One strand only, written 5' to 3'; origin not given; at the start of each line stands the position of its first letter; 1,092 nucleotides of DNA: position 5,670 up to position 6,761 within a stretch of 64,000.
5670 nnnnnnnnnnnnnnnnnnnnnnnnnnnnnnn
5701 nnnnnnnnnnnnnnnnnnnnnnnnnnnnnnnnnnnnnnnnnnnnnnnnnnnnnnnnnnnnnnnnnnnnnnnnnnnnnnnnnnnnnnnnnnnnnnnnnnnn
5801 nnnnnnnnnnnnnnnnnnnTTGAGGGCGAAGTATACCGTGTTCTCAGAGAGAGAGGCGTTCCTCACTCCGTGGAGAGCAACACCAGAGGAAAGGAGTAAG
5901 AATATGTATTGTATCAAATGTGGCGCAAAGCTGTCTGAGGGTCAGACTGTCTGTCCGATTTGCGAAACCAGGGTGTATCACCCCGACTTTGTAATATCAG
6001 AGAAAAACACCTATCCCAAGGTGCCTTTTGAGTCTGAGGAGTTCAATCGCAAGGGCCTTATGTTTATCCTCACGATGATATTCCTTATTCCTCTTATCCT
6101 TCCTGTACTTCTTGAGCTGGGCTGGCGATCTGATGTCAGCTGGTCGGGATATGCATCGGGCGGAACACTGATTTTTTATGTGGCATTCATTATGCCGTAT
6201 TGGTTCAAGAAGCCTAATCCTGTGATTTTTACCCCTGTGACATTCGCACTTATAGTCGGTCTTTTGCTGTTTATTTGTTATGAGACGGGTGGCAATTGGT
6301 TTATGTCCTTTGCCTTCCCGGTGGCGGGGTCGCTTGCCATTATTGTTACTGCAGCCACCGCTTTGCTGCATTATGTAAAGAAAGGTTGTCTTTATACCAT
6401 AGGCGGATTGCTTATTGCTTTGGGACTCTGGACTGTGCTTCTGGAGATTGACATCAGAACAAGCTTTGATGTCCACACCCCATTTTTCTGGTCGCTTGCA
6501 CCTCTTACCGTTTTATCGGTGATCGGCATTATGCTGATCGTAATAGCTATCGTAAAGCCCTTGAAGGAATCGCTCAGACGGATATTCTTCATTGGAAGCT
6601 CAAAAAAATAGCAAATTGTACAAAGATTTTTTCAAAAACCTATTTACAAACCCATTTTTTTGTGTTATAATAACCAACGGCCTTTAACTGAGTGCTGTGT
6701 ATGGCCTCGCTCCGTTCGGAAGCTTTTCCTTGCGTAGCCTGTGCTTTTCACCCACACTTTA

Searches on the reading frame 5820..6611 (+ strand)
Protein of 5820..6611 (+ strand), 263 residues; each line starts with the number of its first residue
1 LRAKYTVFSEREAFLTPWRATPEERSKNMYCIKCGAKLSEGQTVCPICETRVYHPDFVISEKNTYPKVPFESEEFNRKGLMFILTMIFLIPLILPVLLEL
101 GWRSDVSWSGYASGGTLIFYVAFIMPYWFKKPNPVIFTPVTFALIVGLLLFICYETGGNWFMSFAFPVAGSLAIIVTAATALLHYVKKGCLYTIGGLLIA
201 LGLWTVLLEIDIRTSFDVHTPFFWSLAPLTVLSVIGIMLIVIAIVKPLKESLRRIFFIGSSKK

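Call 50: search_protein_families(library=pfam, proteins=[window:5820-6611:+], max_evalue=0.001)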
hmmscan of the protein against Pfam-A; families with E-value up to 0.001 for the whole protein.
window:5820-6611:+ (263 aa): 3 families
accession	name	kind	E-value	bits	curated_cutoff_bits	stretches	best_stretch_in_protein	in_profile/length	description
PF13248.11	Zn_ribbon_3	-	0.00011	22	27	1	30-51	4-25/26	zinc-ribbon domain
PF19845.4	DUF6320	-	0.00018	21.8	29.9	1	65-257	1-185/186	Family of unknown function (DUF6320)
PF13240.11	Zn_Ribbon_1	-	0.00054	20.1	25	1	30-48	1-19/23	zinc-ribbon domain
